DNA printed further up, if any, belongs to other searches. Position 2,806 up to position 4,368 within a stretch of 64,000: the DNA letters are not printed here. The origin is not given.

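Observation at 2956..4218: Sulfonolipid-type (cysteate acyltransferase, SulA/CapB-like) enzyme in an apparently non-Bacteroidota genome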

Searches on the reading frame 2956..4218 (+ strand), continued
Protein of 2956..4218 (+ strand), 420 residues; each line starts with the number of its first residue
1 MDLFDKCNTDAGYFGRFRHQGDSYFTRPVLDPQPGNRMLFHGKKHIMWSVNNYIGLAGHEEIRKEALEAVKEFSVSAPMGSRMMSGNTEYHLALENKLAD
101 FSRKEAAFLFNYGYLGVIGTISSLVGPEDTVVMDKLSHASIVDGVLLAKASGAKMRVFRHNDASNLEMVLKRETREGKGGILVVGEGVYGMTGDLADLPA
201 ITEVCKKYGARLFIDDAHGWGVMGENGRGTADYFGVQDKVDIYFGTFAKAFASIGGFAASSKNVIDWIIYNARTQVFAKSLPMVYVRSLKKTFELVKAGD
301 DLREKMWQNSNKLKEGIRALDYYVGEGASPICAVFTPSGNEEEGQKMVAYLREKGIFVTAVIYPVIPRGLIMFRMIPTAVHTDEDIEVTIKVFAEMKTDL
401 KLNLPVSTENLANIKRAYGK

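Call 28: find_encoding_contigs(protein=P0004, flank=10000, max_places=3)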
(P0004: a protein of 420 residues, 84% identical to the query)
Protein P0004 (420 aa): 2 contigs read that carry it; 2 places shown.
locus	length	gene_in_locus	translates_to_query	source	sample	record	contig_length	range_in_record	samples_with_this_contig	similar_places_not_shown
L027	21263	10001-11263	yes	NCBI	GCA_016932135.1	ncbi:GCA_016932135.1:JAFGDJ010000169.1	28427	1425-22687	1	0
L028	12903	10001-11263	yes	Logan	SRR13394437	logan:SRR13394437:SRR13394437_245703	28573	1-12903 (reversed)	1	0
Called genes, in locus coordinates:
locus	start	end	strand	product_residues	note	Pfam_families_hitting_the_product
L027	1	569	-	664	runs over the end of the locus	?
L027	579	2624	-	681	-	PF00515:TPR_1 (faint), PF07719:TPR_2 (faint), PF13176:TPR_7 (faint), PF13374:TPR_10 (faint), PF13424:TPR_12 (faint), PF13428:TPR_14 (faint), PF13432:TPR_16, PF14559:TPR_19 (weak)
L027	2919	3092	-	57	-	-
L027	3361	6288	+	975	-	PF00675:Peptidase_M16 (weak), PF05193:Peptidase_M16_C, PF08367:M16C_assoc, PF05193:Peptidase_M16_C, PF22516:PreP_C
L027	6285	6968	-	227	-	PF04256:DUF434, PF18481:DUF5616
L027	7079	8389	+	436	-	PF00365:PFK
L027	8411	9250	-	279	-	-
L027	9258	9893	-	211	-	PF00440:TetR_N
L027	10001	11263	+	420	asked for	PF00155:Aminotran_1_2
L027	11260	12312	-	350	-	PF00903:Glyoxalase, PF13669:Glyoxalase_4 (weak)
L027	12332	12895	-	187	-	PF01558:POR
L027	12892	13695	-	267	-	PF02775:TPP_enzyme_C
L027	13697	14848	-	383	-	PF01855:POR_N, PF02780:Transketolase_C (weak), PF17147:PFOR_II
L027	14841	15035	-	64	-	PF00037:Fer4 (weak), PF12797:Fer4_2 (faint), PF12837:Fer4_6 (faint), PF13237:Fer4_10, PF14697:Fer4_21 (faint), PF13484:Fer4_16 (faint), PF12838:Fer4_7, PF13187:Fer4_9, +1 more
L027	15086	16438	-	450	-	PF00989:PAS, PF08448:PAS_4 (weak), PF13188:PAS_8 (weak), PF13426:PAS_9, PF08447:PAS_3, PF07536:HWE_HK (weak), PF07568:HisKA_2, PF02518:HATPase_c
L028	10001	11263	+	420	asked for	PF00155:Aminotran_1_2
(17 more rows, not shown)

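Call 44: search_protein_families(library=pfam, proteins=[L002:12541-13116:-, L002:13113-13817:-, L002:14831-15490:+, L002:15575-16567:+, L002:16625-17470:+, L002:17550-18104:+, L002:18104-18817:+, L002:18814-19710:+, L002:19723-21075:+], max_evalue=0.001)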
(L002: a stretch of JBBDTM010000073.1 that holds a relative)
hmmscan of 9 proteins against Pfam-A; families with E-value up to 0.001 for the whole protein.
L002:12541-13116:- (191 aa): 0 families

L002:13113-13817:- (234 aa): 1 family
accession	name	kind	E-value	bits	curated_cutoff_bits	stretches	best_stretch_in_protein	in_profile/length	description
PF07456.16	Hpre_diP_synt_I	-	3.2e-34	118.5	30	1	60-204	1-146/147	Heptaprenyl diphosphate synthase component I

L002:14831-15490:+ (219 aa): 1 family
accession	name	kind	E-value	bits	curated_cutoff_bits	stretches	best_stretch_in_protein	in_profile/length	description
PF02545.19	Maf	-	2.2e-51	174.6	27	1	20-211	2-186/187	Maf-like protein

L002:15575-16567:+ (330 aa): 1 family
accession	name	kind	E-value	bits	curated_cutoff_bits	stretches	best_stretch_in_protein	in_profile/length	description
PF00318.25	Ribosomal_S2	-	2.2e-98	328.2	26.1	1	9-223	1-215/216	Ribosomal protein S2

L002:16625-17470:+ (281 aa): 2 families
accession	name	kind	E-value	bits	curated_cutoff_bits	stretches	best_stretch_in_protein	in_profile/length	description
PF00889.24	EF_TS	-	1.7e-51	175.1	27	1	70-279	1-204/204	Elongation factor TS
PF25025.1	EF-Ts_N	-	3.6e-06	27.3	33.2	1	6-45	15-55/60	Elongation factor Ts, mitochondrial, N-terminal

L002:17550-18104:+ (184 aa): 1 family
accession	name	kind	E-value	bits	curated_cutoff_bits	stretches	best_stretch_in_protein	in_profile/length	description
PF01765.24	RRF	-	5.7e-73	244.6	29.7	1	19-182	1-164/164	Ribosome recycling factor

L002:18104-18817:+ (237 aa): 1 family
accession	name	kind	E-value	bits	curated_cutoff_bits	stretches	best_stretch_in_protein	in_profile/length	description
PF01255.24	Prenyltransf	-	2e-75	253.6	27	1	16-234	1-219/219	Putative undecaprenyl diphosphate synthase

L002:18814-19710:+ (298 aa): 1 family
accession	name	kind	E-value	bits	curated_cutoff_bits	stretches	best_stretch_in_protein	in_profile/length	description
PF01148.25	CTP_transf_1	-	8.6e-38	131.1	24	1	8-292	3-261/264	Cytidylyltransferase family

L002:19723-21075:+ (450 aa): 6 families
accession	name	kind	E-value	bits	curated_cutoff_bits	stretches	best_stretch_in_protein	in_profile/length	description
PF02163.28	Peptidase_M50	-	1e-57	195.4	27.2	1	8-434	3-220/221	Peptidase family M50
PF17820.7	PDZ_6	-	6.5e-23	80.7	27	2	222-275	1-54/54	PDZ domain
PF13180.12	PDZ_2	-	3.9e-19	69.1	27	2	145-200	22-78/80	PDZ domain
PF00595.29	PDZ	-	2.3e-15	57.2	23.2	2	222-272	28-77/81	PDZ domain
PF14685.13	PDZ_Tricorn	-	1.2e-09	38.4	25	0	145-200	30-88/88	Tricorn protease PDZ domain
PF21558.3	Pept_S41_N_bact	-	5.4e-06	26.7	27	0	149-174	16-41/87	Bacteroidetes, Peptidase, S41 family, N-terminal domain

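Call 51: search_protein_representatives(protein=window:2956-4218:+)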
Query: 420 residues. Proteins with E-value up to 0.001 (for the whole library): 19749; up to 1e-10: 12182; up to 1e-30: 4120. The best 150 are listed.
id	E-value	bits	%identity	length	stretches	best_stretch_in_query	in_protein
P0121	2.0e-148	510.9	56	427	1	1-416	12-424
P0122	1.9e-137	474.8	52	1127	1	2-403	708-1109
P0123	5.8e-110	384.3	46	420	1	1-401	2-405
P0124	1.9e-105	369.4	42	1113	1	1-401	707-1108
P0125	8.2e-105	367.3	42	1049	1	4-397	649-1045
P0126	5.6e-101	354.7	43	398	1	2-393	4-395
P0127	2.7e-90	319.5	40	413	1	2-395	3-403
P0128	6.2e-89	315.0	40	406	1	2-403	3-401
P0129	1.4e-87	310.6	52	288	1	125-403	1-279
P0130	7.1e-87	308.2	43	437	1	1-400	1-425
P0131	5.1e-85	302.1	40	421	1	2-402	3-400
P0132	1.3e-84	300.8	39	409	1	1-394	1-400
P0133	3.5e-82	292.8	53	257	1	2-258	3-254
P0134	1.5e-79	284.1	40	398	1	1-399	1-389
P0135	5.5e-78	279.0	38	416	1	2-399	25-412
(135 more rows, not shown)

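Call 54: search_protein_families(library=pfam, proteins=[P0122, P0124, P0125], max_evalue=0.00001)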
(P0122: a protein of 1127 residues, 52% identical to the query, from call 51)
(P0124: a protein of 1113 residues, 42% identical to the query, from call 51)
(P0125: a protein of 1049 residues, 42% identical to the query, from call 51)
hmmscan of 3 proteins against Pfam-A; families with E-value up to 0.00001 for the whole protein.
P0122 (1127 aa): 5 families
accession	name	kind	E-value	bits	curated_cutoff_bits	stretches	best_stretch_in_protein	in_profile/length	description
PF00501.34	AMP-binding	-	1.2e-73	248.6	29.9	1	20-418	2-384/384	AMP-binding enzyme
PF00155.27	Aminotran_1_2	-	7.2e-50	170.6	19.7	1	750-1098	2-360/361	Aminotransferase class I and II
PF23024.1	AMP-dom_DIP2-like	-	6.7e-14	52.3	27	1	466-579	2-107/110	Disco-interacting protein 2-like, AMP domain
PF00550.31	PP-binding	-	5.3e-12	46.2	20.8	1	621-683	3-65/67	Phosphopantetheine attachment site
PF23297.2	ACP_SdgA_C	-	2.2e-06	28.1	27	1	624-691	18-85/95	Highly reducing polyketide synthase sdgA, C-terminal ACP domain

P0124 (1113 aa): 4 families
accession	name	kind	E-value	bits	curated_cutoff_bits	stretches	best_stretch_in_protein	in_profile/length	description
PF00501.34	AMP-binding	-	6.3e-54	183.7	29.9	1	12-433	5-384/384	AMP-binding enzyme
PF00155.27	Aminotran_1_2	-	8.8e-37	127.6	19.7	1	750-1098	2-359/361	Aminotransferase class I and II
PF23024.1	AMP-dom_DIP2-like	-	2.2e-08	34.6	27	1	476-581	2-100/110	Disco-interacting protein 2-like, AMP domain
PF00550.31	PP-binding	-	2.9e-08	34.3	20.8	1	619-685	3-67/67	Phosphopantetheine attachment site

P0125 (1049 aa): 4 families
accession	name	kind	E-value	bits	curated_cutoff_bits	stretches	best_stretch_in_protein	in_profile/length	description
PF00501.34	AMP-binding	-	6.3e-58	196.8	29.9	1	35-400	10-384/384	AMP-binding enzyme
PF00155.27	Aminotran_1_2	-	1.9e-46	159.4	19.7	1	690-1040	2-360/361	Aminotransferase class I and II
PF00550.31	PP-binding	-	7.7e-12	45.7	20.8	1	561-623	2-66/67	Phosphopantetheine attachment site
PF13193.12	AMP-binding_C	-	3.6e-06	28.2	24.5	0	452-530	2-76/76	AMP-binding enzyme C-terminal domain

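Call 57: find_homologous_proteins(query=A1, max_evalue=1e-30)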
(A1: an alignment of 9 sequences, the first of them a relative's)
Query A1 (9 sequences) (469 aa, profile of the alignment): 8000 proteins with E <= 1e-30 among 8000 candidates; the best 120 are listed.
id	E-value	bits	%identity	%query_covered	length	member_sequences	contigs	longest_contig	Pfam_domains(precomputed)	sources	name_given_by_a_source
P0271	2.3e-244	829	98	95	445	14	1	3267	PF00291.32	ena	-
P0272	1.2e-243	827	89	95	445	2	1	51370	PF00291.32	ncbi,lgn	ncbi:MAG: cysteate synthase [Spirochaetaceae bacterium]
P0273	1.2e-239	814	89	95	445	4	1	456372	PF00291.32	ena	-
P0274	4.0e-237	805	76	93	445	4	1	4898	PF00291.32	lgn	-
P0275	4.2e-236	802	85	94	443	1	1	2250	PF00291.32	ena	-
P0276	1.8e-234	797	83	95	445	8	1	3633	PF00291.32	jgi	jgi:cysteate synthase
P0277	9.5e-232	787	81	95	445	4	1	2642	PF00291.32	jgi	jgi:cysteate synthase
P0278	1.4e-230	784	81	95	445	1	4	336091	PF00291.32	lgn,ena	-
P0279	9.7e-227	771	54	90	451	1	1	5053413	PF00291.32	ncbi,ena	-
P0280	1.6e-223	760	58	85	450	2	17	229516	PF00291.32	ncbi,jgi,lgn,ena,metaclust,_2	metaclust:\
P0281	1.0e-221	754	-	-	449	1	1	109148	PF00291.32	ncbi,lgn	ncbi:MAG: cysteate synthase [Alkalispirochaeta sp.]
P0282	2.2e-221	753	74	92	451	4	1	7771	PF00291.32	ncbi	ncbi:MAG: cysteate synthase [Spirochaetaceae bacterium]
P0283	2.5e-217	740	56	91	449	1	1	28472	PF00291.32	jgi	jgi:cysteate synthase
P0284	4.6e-216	736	58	86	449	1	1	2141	PF00291.32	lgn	-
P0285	4.7e-214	729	-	-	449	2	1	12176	PF00291.32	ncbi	-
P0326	6.4e-194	663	59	91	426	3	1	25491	PF00291.32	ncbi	-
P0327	8.4e-194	662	59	91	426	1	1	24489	PF00291.32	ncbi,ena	-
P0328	1.1e-193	662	58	91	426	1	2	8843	PF00291.32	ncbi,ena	-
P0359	3.8e-191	654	56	92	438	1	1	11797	PF00291.32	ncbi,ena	-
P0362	5.9e-191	653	55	91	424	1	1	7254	PF00291.32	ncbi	-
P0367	2.2e-190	651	57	91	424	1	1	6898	PF00291.32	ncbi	-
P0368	2.2e-190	651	57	91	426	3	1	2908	PF00291.32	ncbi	-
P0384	8.3e-189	646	57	91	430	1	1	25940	PF00291.32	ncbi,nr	ncbi:MAG: cysteate synthase [Spirochaetales bacterium]|nr:cysteate synthase [Spirochaetales bacteriu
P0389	1.4e-188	645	56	91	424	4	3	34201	PF00291.32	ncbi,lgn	ncbi:MAG: cysteate synthase [Spirochaetales bacterium]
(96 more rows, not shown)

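Call 58: list_cluster_members(proteins=[P0004, P0384, P0389, P0326, P0327, P0328, P0359, P0362, P0367, P0368])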
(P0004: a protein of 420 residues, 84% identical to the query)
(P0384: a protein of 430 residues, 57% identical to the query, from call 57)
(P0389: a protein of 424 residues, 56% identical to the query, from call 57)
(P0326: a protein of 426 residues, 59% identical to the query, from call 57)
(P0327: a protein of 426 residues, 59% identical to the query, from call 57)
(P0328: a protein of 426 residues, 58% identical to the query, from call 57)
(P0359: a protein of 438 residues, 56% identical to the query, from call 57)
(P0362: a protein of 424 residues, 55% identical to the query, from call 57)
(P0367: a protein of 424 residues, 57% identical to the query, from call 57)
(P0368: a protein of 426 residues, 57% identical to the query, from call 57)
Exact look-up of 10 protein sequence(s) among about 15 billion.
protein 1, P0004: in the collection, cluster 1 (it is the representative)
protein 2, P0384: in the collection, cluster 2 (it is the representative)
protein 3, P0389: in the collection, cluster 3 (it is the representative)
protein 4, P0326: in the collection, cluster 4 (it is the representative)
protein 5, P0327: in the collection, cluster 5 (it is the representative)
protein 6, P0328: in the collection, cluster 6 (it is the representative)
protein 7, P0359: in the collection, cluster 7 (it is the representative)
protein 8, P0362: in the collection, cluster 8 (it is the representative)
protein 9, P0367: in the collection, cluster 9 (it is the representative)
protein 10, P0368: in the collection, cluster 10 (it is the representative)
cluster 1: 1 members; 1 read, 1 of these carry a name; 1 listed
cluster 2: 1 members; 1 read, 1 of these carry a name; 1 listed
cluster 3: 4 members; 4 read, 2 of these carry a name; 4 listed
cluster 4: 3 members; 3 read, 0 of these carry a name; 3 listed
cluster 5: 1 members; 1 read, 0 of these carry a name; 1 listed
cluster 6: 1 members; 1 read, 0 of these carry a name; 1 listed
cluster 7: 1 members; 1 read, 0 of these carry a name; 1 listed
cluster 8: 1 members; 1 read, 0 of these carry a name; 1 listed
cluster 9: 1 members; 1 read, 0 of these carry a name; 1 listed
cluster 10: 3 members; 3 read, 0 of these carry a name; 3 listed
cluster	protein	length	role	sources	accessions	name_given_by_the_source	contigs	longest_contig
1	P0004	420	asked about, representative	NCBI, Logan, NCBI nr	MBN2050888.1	MAG: pyridoxal phosphate-dependent aminotransferase family protein [Spirochaetales ... | pyridoxal phosphate-dependent aminotransferase family protein [Spirochaetales bacterium]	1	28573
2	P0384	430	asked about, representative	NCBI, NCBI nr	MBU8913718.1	MAG: cysteate synthase [Spirochaetales bacterium] | cysteate synthase [Spirochaetales bacterium]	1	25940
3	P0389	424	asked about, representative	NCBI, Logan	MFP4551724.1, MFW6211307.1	MAG: cysteate synthase [Spirochaetales bacterium]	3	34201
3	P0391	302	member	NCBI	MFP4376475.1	MAG: cysteate synthase, partial [Spirochaetales bacterium]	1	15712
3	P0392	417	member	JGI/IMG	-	-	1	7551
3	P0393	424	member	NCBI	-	-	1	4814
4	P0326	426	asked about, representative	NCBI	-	-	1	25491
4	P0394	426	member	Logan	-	-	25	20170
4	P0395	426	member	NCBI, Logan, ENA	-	-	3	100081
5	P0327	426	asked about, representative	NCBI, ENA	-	-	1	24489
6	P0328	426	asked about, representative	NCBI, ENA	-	-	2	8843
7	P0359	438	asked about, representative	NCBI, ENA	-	-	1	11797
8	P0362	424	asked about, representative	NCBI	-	-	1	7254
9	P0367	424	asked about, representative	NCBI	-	-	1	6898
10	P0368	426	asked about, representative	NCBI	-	-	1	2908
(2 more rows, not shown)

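Call 67: find_encoding_contigs(protein=P0078, flank=10000, max_places=2)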
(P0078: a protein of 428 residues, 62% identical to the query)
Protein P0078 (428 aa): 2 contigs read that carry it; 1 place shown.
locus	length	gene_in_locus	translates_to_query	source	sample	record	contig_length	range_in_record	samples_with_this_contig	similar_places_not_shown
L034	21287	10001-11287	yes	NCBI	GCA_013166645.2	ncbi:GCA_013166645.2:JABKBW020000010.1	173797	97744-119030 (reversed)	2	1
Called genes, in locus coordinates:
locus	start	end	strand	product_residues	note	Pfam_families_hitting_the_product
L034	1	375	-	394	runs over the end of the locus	PF00155:Aminotran_1_2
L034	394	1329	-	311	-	PF03547:Mem_trans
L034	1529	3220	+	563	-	PF00682:HMGL-like, PF22615:IPMS_D2, PF08502:LeuA_dimer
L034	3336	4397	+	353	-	PF00180:Iso_dh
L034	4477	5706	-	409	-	-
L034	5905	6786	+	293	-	PF01507:PAPS_reduct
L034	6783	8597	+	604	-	PF00009:GTP_EFTU, PF03144:GTP_EFTU_D2 (weak), PF22594:GTP-eEF1A_C, PF01583:APS_kinase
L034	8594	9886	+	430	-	PF00291:PALP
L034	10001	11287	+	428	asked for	PF00155:Aminotran_1_2, PF01212:Beta_elim_lyase (weak)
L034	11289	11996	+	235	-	PF01507:PAPS_reduct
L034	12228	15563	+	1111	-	PF00676:E1_dh, PF02779:Transket_pyr, PF02780:Transketolase_C, PF00364:Biotin_lipoyl, PF08545:ACP_syn_III, PF08541:ACP_syn_III_C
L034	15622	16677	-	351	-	PF00903:Glyoxalase (weak), PF13669:Glyoxalase_4 (faint)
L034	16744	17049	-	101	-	-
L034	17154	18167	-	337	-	PF01207:Dus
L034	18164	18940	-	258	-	PF01026:TatD_DNase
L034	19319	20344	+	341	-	PF01551:Peptidase_M23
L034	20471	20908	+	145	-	PF04519:Bactofilin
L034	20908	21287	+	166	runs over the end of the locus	PF03885:DUF327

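Call 68: find_encoding_contigs(protein=P0042, flank=10000, max_places=1)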
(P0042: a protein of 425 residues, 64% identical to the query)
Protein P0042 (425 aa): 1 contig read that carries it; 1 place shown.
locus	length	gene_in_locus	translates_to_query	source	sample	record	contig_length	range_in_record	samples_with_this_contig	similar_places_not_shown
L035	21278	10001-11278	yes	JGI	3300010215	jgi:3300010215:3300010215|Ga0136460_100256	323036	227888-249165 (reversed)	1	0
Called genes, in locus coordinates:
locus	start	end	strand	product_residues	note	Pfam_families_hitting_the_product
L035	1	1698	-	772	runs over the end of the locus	PF13802:Gal_mutarotas_2, PF01055:Glyco_hydro_31_2nd, PF21365:Glyco_hydro_31_3rd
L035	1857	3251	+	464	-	PF07992:Pyr_redox_2, PF01266:DAO (faint), PF03721:UDPG_MGDP_dh_N (faint), PF13738:Pyr_redox_3 (weak), PF00070:Pyr_redox, PF02852:Pyr_redox_dim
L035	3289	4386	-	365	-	PF00072:Response_reg, PF01339:CheB_methylest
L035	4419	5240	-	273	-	PF03705:CheR_N, PF01739:CheR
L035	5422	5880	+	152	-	PF02577:BFN_dom (faint)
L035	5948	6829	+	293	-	PF01507:PAPS_reduct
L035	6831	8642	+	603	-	PF00009:GTP_EFTU, PF01926:MMR_HSR1 (faint), PF22594:GTP-eEF1A_C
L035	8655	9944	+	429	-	PF00291:PALP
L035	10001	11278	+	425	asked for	PF00155:Aminotran_1_2, PF01212:Beta_elim_lyase, PF01053:Cys_Met_Meta_PP (weak), PF00266:Aminotran_5 (weak)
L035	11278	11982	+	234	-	PF01507:PAPS_reduct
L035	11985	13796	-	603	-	PF00005:ABC_tran, PF08448:PAS_4 (weak), PF13426:PAS_9, PF00512:HisKA, PF02518:HATPase_c, PF14501:HATPase_c_5 (faint)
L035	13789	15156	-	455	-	PF00072:Response_reg, PF00158:Sigma54_activat, PF14532:Sigma54_activ_2, PF07724:AAA_2 (faint), PF07728:AAA_5 (weak), PF25601:AAA_lid_14, PF02954:HTH_8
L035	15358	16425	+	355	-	PF13407:Peripla_BP_4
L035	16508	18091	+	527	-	PF00005:ABC_tran, PF09818:ABC_ATPase (faint), PF13304:AAA_21 (faint), PF00005:ABC_tran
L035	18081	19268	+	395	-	PF02653:BPD_transp_2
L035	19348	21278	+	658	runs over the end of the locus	PF00583:Acetyltransf_1, PF13673:Acetyltransf_10 (weak), PF13508:Acetyltransf_7, PF02518:HATPase_c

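Call 87: predict_structure(alignment_id=A3)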
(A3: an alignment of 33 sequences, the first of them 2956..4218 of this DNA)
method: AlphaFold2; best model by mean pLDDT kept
length: 420 residues; sequences in the alignment: 33
mean_pLDDT: 89.8   pTM: 0.90
mean pLDDT of the five models: 89.8, 89.1, 88.6, 86.9, 84.6
residues with pLDDT >= 90: 281; 70-90: 114; 50-70: 16; < 50: 9
segments of 3 or more residues with pLDDT < 50: 77-85
pLDDT, mean of each block of 10 residues (from residue 1): 90 88 89 88 93 89 93 66 60 94 94 88 94 94 94 95 96 89 95 93 98 96 93 97 91 83 92 58 87 94 96 97 88 87 91 96 84 94 98 97 89 82
secondary structure, 60 per line:
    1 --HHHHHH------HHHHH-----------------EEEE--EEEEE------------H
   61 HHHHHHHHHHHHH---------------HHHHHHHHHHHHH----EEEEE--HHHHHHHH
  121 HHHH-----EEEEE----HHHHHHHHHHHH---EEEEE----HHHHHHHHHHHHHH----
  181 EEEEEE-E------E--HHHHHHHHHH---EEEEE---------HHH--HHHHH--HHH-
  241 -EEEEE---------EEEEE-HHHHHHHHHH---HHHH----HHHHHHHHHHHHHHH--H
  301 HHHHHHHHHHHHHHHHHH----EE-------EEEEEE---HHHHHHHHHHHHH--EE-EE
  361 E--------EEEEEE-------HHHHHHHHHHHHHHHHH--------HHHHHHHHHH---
elements in order: H3-8 H15-19 E37-40 E43-47 H60-73 H89-101 E106-110 H113-124 E130-134 H139-150 E154-158 H163-176 E181-186 H198-207 E211-215 H230-234 E242-246 E256-260 H262-271 H275-278 H283-297 H300-318 E332-337 H341-353 E359-361 E370-375 H383-399 H408-417
